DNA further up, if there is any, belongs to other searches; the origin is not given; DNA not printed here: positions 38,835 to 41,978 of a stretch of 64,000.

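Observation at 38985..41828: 947-aa signal-peptide, polytopic membrane protein with a C-terminal type-II PI4-kinase-like catalytic core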

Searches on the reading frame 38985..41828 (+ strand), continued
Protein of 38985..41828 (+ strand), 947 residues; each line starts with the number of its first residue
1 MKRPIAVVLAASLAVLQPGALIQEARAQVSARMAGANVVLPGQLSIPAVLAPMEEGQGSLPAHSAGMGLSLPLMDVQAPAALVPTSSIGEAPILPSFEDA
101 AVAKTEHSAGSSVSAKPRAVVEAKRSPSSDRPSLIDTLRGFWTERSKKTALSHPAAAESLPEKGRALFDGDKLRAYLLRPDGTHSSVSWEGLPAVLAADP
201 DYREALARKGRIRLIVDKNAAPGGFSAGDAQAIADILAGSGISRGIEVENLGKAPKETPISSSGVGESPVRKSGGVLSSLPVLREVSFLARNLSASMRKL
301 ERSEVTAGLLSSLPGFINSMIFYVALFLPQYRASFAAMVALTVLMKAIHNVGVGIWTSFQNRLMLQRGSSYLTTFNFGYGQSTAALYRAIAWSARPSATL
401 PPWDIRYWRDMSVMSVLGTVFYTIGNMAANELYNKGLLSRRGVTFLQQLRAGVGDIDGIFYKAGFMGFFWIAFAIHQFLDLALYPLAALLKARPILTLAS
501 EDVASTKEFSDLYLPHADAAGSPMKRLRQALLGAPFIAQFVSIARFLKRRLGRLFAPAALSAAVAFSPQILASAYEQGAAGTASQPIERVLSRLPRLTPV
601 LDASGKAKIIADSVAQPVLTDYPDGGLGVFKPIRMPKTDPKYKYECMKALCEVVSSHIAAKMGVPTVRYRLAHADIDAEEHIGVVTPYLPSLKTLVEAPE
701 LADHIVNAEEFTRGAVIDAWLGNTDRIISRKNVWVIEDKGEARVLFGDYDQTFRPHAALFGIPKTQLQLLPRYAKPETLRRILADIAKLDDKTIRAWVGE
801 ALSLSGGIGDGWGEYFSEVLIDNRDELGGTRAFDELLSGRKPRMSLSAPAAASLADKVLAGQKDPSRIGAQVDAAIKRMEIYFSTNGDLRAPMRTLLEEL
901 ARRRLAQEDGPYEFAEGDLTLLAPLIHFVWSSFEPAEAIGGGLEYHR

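Call 50: predict_structure(alignment_id=A6)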
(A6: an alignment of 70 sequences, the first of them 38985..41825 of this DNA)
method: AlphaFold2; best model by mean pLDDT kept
length: 947 residues; sequences in the alignment: 70
mean_pLDDT: 82.1   pTM: 0.53
mean pLDDT of the five models: 82.1, 80.6, 79.8, 79.8, 79.6
residues with pLDDT >= 90: 604; 70-90: 140; 50-70: 57; < 50: 146
segments of 3 or more residues with pLDDT < 50: 33-132, 140-159, 260-273, 554-564
pLDDT, mean of each block of 10 residues (from residue 1): 75 64 68 44 32 33 30 31 29 30 31 32 35 53 41 41 66 91 94 96 97 91 86 95 95 63 45 59 91 91 93 93 94 97 94 93 88 92 93 92 90 90 92 94 93 90 84 94 93 96 91 78 79 83 74 48 66 95 94 97 97 93 95 96 96 98 97 97 97 94 93 97 92 91 95 96 94 95 96 98 95 97 90 88 94 97 97 97 96 98 96 92 96 96 92
secondary structure, 60 per line:
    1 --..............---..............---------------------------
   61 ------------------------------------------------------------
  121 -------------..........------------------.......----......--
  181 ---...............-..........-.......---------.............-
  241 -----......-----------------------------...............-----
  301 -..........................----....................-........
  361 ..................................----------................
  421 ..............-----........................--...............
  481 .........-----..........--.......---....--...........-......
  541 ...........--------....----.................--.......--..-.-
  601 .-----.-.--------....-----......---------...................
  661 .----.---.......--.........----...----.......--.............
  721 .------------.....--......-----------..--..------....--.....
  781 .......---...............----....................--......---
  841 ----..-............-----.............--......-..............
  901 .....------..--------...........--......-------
elements in order (helices of 4 or more, strands of 3 or more residues): H3-16 H20-33 H134-143 H162-168 E173-178 E184-188 H189-198 H200-209 E211-217 H227-239 E246-251 H281-295 H302-327 H332-351 H353-394 H405-434 H440-463 H466-489 E495-500 H501-504 H507-513 H517-520 H523-533 H535-551 H560-563 H568-584 H587-593 E618-621 E627-632 H642-661 E670-676 E679-687 E692-694 H699-704 H708-721 E734-738 E741-746 H770-773 H776-787 H791-805 H810-829 H832-837 H848-859 H865-877 H880-885 H887-905 H922-932 H935-940

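Call 55: fold_search(model_id=the predicted structure, library=pdb)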
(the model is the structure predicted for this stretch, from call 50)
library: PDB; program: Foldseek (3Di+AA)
matches with E <= 10: 750; with E <= 0.001: 9
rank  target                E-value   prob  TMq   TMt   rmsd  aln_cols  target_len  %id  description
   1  4waf_A                3.0e-04  0.99  0.16  0.15  25.1       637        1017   12  Crystal Structure of a novel tetrahydropyrazolo[1,5-a]pyrazine in an engineered PI3K alpha (released 2014-12-31)
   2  9f44_A                3.2e-04  0.98  0.15  0.07  27.0       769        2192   11  cryo-EM structure of LST2 TOS peptide bound to human mTOR complex 1 (released 2024-08-14)
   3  5wbu_A                3.2e-04  0.97  0.15  0.13  27.8       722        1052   12  Crystal structure of mTOR(deltaN)-mLST8-PRAS40(alpha-helix & beta-strand) complex (released 2017-12-20)
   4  4hnd_B                3.6e-04  1.00  0.19  0.46  16.5       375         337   16  Crystal structure of the catalytic domain of Selenomethionine substituted human PI4KIIalpha in complex with ADP (released 2014-04-09)
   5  4jsn_A                3.6e-04  0.99  0.16  0.14  25.9       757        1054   12  structure of mTORdeltaN-mLST8 complex (released 2013-05-08)
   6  4jsp_A                5.2e-04  0.99  0.16  0.15  26.4       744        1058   12  structure of mTORDeltaN-mLST8-ATPgammaS-Mg complex (released 2013-05-01)
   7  7pea_A                5.2e-04  0.98  0.15  0.07  29.7       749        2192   12  cryo-EM structure of DEPTOR bound to human mTOR complex 1, overall refinement (released 2021-09-08)
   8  3jbz                  5.9e-04  0.97  0.15  0.15  24.7       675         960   11  Crystal structure of mTOR docked into EM map of dimeric ATM kinase (released 2016-11-16)
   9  7uxc_A                5.9e-04  0.85  0.12  0.06  29.2       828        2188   11  cryo-EM structure of the mTORC1-TFEB-Rag-Ragulator complex with symmetry expansion (released 2022-11-30)
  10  11mm                  1.0e-03  0.93  0.14  0.22  26.1       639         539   12  The structure of human Vacuolar Protein Sorting 34 catalytic domain bound to RD-II-81 (released 2026-03-18)
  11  6zwo_B                1.1e-03  0.92  0.14  0.09  27.2       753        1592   12  cryo-EM structure of human mTOR complex 2, focused on one half (released 2020-11-18)
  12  6i3u                  1.2e-03  0.98  0.17  0.26  26.3       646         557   10  Optimization of potent and selective ATM inhibitors suitable for a proof-of-concept study in Huntington's disease models (released 2019-03-20)
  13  6sb0_A                1.2e-03  0.94  0.15  0.07  26.9       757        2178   12  cryo-EM structure of mTORC1 bound to PRAS40-fused active RagA/C GTPases (released 2019-10-16)
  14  9mhg_B                1.2e-03  0.97  0.16  0.18  24.7       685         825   13  Cryo EM reconstruction of PI3KC3-C1 in complex with Human RAB1A(Q70L), VPS34 kinase domain in the inactive conformatio (released 2025-02-12)
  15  6bcx_A                1.2e-03  0.96  0.15  0.08  28.1       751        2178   11  mTORC1 structure refined to 3.0 angstroms (released 2017-12-20)
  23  3akk_A                2.1e-03  1.00  0.19  0.53   6.1       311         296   14  Crystal structure of A Helicobacter pylori proinflammatory kinase CtkA (released 2010-12-01)
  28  3akk_B                2.7e-03  1.00  0.19  0.54   6.5       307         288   14  Crystal structure of A Helicobacter pylori proinflammatory kinase CtkA (released 2010-12-01)
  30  3tpt_A                3.5e-03  1.00  0.17  0.34   6.0       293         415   12  Structure of HipA(D309Q) bound to ADP (released 2012-10-03)
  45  3dnt_B                6.3e-03  1.00  0.16  0.33   6.3       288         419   10  structures of MDT proteins (released 2009-01-27)
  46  3dnt_A                6.6e-03  1.00  0.16  0.34   6.6       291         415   11  structures of MDT proteins (released 2009-01-27)
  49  3akk_D                6.9e-03  1.00  0.18  0.52   6.8       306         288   13  Crystal structure of A Helicobacter pylori proinflammatory kinase CtkA (released 2010-12-01)
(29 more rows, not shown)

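Call 58: find_related_loci(query=A7, collection=metagenome_contigs, flank=6000)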
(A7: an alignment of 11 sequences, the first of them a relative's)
Query A7 (619 aa) in metagenome_contigs; peptide patterns used: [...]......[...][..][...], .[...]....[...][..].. (x = any residue, [..] = any of these).
280 stretches matched a pattern; 10 encode a relative of the query (tblastn E <= 1e-3); 9 distinct loci.
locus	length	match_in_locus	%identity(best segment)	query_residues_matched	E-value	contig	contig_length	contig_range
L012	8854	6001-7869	44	3-617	7e-139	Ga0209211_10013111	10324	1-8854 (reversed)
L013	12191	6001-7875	39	18-614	7e-120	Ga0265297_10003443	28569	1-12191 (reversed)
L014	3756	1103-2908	36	3-609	1e-111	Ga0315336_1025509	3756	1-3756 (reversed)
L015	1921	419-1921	38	3-488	1e-88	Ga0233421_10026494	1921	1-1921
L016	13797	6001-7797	37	3-612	9e-99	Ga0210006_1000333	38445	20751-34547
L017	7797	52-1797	45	46-617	1e-133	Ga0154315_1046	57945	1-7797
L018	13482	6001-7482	31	85-616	1e-73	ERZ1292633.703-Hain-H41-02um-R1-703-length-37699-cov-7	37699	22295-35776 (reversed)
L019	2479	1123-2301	35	185-616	2e-74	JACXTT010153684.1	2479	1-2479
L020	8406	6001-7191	50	223-617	8e-124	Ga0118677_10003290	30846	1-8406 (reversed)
